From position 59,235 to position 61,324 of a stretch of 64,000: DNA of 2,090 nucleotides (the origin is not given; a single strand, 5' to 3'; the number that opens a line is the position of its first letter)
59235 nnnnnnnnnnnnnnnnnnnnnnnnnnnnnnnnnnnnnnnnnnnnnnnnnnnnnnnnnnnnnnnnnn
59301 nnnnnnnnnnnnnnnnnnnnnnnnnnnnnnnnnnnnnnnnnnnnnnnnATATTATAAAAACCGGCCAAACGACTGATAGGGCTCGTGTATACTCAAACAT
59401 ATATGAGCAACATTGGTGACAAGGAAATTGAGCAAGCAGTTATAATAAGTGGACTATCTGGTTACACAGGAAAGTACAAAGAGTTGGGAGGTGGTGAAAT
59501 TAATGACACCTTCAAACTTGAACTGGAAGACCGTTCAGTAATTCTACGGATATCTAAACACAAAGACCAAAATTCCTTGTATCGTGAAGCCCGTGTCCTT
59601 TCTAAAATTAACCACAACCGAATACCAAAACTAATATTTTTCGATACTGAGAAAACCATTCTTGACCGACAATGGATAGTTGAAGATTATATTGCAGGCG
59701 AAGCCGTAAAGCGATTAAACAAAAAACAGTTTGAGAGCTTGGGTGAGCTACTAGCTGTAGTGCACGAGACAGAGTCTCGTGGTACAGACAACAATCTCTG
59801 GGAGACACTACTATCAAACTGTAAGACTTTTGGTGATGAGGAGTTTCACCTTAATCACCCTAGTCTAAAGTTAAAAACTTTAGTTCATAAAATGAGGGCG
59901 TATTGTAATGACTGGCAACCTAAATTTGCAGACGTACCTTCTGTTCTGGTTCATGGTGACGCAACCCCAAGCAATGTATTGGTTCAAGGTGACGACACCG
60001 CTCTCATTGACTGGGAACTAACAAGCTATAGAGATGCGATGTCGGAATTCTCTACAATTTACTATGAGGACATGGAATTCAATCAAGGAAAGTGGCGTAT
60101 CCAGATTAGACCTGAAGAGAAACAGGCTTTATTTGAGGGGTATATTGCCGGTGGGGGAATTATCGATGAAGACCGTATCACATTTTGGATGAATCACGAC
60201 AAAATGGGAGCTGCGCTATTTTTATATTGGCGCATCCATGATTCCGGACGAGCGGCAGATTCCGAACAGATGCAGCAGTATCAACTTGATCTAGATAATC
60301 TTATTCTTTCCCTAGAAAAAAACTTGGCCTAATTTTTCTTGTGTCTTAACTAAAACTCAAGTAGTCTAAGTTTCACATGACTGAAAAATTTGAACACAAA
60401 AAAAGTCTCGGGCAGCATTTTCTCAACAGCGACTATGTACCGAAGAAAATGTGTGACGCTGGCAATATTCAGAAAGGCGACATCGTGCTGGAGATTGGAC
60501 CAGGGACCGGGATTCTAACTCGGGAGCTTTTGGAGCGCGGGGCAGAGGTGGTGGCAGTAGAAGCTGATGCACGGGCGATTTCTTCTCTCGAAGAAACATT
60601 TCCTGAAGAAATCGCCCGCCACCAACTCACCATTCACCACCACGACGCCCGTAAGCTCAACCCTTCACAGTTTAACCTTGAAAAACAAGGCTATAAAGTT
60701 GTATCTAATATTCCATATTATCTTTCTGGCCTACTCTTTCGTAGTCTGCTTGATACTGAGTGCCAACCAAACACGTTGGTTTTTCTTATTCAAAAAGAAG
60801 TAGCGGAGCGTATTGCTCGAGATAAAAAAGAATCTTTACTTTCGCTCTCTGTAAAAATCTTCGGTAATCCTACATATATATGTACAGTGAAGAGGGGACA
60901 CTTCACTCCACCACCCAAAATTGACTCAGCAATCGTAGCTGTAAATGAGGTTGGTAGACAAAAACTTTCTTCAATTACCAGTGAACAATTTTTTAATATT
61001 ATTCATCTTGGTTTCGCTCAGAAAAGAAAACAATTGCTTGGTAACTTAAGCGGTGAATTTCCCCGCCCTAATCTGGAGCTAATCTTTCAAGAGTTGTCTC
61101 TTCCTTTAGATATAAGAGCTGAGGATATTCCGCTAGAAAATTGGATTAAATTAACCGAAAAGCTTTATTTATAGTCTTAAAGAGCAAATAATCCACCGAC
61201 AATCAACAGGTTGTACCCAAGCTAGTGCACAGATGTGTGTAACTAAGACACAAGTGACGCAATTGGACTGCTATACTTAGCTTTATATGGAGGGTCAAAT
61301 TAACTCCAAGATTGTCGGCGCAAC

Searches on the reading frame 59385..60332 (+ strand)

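Call 78: search_protein_families(library=pfam, proteins=[window:59385-60332:+], max_evalue=0.001)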
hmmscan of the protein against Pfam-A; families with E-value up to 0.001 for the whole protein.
window:59385-60332:+ (315 aa): 2 families
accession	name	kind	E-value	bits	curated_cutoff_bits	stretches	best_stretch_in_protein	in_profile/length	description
PF01636.29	APH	-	4.6e-24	85.9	23.2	1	31-254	2-230/239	Phosphotransferase enzyme family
PF03881.20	Fructosamin_kin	-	1.7e-08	34.5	22.4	1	30-132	21-120/288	Fructosamine kinase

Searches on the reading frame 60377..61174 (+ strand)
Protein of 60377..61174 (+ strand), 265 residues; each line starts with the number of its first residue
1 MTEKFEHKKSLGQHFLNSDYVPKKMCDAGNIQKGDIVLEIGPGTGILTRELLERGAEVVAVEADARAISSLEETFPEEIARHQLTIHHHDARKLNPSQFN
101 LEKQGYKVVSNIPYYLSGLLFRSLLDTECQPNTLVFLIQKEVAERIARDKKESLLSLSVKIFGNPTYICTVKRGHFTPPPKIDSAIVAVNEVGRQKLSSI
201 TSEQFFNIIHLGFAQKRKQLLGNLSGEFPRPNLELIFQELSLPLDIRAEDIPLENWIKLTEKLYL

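Call 78: search_protein_families(library=pfam, proteins=[window:60377-61174:+], max_evalue=0.001)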
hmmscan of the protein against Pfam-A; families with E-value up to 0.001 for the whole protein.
window:60377-61174:+ (265 aa): 6 families
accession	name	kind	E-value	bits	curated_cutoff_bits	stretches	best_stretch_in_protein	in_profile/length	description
PF00398.26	RrnaAD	-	1.5e-44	152.5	24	1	6-261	3-259/263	Ribosomal RNA adenine dimethylase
PF13649.12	Methyltransf_25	-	9.3e-07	29.9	27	1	37-96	1-60/97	Methyltransferase domain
PF13489.12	Methyltransf_23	-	2e-05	24.8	27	1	31-85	20-61/164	Methyltransferase domain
PF08242.18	Methyltransf_12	-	3.9e-05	24.7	30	1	38-99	1-66/98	Methyltransferase domain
PF08241.18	Methyltransf_11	-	5.6e-05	24.1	21.2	1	38-94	1-54/95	Methyltransferase domain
PF05175.20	MTS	-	0.00071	19.7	23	0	35-99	33-99/170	Methyltransferase small domain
